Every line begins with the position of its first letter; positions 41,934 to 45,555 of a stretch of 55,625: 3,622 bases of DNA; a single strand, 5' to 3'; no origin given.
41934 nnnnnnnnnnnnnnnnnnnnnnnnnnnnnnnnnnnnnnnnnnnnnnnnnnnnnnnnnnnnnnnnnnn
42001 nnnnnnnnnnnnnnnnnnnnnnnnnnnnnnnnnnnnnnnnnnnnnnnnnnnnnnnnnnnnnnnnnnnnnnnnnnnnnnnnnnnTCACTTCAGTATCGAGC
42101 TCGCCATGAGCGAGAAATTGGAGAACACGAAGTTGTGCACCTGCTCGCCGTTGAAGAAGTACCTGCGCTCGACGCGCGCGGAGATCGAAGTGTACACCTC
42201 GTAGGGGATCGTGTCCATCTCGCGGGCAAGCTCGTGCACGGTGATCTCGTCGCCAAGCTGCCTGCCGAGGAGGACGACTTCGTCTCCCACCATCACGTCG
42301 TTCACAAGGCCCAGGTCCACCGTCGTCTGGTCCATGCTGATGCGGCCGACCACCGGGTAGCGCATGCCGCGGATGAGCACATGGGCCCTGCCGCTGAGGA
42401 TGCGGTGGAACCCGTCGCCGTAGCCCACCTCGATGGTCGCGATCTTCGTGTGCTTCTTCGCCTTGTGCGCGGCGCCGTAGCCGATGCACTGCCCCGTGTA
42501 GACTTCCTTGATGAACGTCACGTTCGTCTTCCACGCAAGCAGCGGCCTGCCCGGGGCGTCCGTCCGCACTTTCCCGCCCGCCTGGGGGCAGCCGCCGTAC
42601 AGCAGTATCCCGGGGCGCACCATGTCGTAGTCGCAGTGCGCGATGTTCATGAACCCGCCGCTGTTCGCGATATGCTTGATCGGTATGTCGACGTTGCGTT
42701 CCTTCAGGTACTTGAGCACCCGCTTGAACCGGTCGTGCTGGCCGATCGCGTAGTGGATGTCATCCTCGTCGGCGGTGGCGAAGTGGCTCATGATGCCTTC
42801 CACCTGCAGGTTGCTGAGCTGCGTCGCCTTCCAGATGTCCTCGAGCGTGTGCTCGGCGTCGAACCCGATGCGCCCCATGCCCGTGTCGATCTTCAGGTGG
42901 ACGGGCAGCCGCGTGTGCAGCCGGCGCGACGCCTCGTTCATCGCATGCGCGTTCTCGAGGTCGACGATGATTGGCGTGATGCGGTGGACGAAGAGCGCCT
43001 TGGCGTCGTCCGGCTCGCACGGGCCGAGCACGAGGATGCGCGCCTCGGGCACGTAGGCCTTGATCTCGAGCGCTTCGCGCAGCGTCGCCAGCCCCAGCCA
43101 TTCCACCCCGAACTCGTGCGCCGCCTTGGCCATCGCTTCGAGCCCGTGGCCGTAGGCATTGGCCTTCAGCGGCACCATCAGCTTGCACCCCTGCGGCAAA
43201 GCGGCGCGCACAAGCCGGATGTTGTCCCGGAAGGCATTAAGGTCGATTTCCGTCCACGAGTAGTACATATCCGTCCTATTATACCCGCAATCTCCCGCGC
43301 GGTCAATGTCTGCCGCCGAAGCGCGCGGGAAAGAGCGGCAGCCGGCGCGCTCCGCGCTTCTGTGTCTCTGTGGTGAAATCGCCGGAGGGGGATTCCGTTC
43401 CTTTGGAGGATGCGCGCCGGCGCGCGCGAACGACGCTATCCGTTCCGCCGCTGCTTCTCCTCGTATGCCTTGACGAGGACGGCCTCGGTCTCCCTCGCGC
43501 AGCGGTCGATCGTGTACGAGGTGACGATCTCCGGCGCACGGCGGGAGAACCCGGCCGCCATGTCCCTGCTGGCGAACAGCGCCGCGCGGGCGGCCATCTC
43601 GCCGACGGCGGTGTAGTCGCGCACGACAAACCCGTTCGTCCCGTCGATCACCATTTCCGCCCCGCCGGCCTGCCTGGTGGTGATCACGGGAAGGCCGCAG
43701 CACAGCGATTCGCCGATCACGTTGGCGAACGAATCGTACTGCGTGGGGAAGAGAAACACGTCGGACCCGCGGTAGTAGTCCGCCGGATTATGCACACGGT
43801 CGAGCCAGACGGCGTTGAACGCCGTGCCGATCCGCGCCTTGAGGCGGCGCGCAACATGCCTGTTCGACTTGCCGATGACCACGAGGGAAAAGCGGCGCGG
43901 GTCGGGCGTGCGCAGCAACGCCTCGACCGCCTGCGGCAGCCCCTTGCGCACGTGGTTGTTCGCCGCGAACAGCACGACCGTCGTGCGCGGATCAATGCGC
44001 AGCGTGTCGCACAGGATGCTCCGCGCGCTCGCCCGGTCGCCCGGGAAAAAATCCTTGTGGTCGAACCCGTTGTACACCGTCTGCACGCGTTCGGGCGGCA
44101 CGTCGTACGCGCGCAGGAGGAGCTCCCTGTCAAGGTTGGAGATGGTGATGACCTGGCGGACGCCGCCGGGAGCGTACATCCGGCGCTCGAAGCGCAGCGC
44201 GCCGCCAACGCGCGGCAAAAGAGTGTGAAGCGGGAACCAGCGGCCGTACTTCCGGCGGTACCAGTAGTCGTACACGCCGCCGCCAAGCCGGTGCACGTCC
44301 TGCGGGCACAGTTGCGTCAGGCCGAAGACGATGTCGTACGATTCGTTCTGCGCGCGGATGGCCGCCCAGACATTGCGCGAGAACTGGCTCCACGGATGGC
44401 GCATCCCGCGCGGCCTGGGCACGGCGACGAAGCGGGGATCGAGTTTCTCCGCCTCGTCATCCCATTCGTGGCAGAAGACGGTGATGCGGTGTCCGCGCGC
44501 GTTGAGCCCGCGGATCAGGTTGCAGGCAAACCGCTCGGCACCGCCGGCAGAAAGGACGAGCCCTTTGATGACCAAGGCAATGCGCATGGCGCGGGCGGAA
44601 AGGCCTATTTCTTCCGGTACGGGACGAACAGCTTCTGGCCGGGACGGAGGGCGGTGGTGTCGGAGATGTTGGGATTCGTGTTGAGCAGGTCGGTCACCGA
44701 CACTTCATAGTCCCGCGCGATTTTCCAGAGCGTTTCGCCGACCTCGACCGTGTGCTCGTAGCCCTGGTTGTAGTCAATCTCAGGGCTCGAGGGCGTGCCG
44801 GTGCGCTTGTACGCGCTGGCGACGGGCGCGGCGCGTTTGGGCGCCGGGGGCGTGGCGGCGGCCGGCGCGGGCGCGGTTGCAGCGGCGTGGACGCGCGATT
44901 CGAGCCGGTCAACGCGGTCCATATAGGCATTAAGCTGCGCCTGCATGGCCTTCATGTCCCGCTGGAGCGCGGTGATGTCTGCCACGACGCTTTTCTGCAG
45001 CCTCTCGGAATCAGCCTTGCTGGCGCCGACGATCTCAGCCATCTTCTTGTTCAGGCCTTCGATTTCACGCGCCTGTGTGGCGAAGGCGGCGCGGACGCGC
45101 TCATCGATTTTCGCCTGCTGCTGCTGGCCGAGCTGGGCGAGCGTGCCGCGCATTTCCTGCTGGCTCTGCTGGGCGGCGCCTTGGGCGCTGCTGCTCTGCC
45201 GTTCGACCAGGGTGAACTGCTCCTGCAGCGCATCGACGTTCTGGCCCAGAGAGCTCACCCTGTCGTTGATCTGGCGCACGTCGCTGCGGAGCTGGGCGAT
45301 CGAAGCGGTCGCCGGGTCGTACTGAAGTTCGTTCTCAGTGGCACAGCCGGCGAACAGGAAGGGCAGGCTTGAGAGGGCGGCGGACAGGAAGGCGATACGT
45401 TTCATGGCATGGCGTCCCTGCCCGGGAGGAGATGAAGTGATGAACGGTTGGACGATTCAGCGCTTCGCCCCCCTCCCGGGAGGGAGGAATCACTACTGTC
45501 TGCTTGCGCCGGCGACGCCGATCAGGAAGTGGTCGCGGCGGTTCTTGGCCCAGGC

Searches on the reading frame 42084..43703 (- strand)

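Call 88: search_protein_families(library=pfam, proteins=[window:42084-43703:-], max_evalue=0.001)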
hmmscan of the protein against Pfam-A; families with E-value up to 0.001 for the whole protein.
window:42084-43703:- (539 aa): 2 families
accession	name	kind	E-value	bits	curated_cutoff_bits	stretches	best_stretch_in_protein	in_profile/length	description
PF01168.26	Ala_racemase_N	-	7.6e-68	228.9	24.1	1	153-373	1-220/220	Alanine racemase, N-terminal domain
PF00842.27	Ala_racemase_C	-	1e-43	148.4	25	1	389-515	2-127/127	Alanine racemase, C-terminal domain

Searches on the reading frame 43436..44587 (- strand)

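Call 88: search_protein_families(library=pfam, proteins=[window:43436-44587:-], max_evalue=0.001)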
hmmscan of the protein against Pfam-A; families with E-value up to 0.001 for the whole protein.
window:43436-44587:- (383 aa): 5 families
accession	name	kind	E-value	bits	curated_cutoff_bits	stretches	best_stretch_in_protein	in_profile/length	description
PF13692.12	Glyco_trans_1_4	-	3.6e-20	73.1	27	1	204-333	3-134/142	Glycosyl transferases group 1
PF13439.12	Glyco_transf_4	-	2.4e-19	70.4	28.5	1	15-177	2-168/170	Glycosyltransferase Family 4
PF00534.26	Glycos_transf_1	-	1.4e-17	64.2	26.4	1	198-336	11-153/172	Glycosyl transferases group 1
PF13579.12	Glyco_trans_4_4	-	3.6e-10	40.8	29.7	1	15-174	1-158/158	Glycosyl transferase 4-like domain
PF20706.3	GT4-conflict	-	9.8e-06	25.2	26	1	203-317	199-324/385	Family 4 Glycosyltransferase in conflict systems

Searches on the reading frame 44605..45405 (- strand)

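Call 88: search_protein_families(library=pfam, proteins=[window:44605-45405:-], max_evalue=0.001)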
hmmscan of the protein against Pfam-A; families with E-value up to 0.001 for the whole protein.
window:44605-45405:- (266 aa): 4 families
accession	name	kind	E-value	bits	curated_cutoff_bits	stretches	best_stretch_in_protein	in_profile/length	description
PF01476.26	LysM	-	1.4e-13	51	20.9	1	218-262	1-43/43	LysM domain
PF04108.17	ATG17_like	-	3.1e-07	30.6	43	1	32-245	12-201/355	Autophagy protein ATG17-like domain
PF06595.17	BDV_P24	-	5.1e-06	26.9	27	1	29-195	16-188/202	Borna disease virus P24 protein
PF05531.17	NPV_P10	-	0.00035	21.4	29.8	0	38-69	8-39/75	Nucleopolyhedrovirus P10 protein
